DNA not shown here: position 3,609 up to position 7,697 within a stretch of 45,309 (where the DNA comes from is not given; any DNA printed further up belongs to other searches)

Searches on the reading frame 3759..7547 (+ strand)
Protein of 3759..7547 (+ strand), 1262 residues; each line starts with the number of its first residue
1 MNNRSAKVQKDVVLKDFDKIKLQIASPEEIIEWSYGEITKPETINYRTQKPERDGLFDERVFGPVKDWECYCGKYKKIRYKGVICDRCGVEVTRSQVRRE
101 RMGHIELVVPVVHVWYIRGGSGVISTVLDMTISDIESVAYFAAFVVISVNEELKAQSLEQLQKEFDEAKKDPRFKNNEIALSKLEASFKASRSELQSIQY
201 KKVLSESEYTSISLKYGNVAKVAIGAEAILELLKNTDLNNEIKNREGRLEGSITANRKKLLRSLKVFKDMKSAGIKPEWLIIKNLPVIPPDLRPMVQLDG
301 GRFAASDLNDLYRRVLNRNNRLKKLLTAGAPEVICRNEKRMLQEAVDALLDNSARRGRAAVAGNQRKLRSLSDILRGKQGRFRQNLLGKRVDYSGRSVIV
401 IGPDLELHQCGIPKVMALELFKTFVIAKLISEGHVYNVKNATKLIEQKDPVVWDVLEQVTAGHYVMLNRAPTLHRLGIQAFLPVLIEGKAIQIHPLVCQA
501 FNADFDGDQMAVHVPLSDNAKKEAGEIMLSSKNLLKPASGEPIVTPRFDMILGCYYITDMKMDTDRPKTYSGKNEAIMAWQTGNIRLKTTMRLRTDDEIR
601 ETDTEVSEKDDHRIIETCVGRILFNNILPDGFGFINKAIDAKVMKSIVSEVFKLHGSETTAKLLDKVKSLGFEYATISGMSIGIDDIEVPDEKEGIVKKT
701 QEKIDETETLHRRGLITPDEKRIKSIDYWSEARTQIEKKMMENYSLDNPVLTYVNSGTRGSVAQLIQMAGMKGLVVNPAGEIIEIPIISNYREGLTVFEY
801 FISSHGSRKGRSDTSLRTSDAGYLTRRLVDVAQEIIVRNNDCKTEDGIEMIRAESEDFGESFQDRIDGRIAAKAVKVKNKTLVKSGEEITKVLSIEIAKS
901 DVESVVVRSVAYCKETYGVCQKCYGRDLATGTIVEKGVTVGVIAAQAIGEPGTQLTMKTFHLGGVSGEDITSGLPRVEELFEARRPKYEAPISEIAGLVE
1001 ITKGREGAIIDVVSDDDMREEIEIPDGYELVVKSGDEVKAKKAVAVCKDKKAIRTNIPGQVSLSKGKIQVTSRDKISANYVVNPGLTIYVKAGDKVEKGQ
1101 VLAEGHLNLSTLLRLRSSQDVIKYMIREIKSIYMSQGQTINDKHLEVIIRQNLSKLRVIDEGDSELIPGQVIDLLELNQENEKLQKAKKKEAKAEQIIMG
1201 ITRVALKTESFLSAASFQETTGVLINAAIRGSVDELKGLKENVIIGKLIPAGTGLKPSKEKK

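Call 101: search_protein_families(library=pfam, proteins=[window:3759-7547:+], max_evalue=0.001)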
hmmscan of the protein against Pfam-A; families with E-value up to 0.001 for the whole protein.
window:3759-7547:+ (1262 aa): 7 families
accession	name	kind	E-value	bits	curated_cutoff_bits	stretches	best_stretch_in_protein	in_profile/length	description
PF04997.17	RNA_pol_Rpb1_1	-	2e-79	267.7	39.7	1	15-386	2-312/312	RNA polymerase Rpb1, domain 1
PF04998.22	RNA_pol_Rpb1_5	-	1.7e-53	182.2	28.5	1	794-1200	1-258/267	RNA polymerase Rpb1, domain 5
PF00623.25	RNA_pol_Rpb1_2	-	1.8e-37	129.6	25.3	2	447-529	83-165/166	RNA polymerase Rpb1, domain 2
PF04983.23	RNA_pol_Rpb1_3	-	3.7e-27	95.6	28.9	1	533-687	1-162/162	RNA polymerase Rpb1, domain 3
PF21668.3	RPOC_hybrid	-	1.8e-09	37.7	27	1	1069-1107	33-71/102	DNA-directed RNA polymerase subunit beta', hybrid domain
PF05000.22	RNA_pol_Rpb1_4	-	9.2e-08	32.4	24.8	1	729-780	14-80/107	RNA polymerase Rpb1, domain 4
PF13533.13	Biotin_lipoyl_2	-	0.00032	20.9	29.8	0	1087-1104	13-30/32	Biotin-lipoyl like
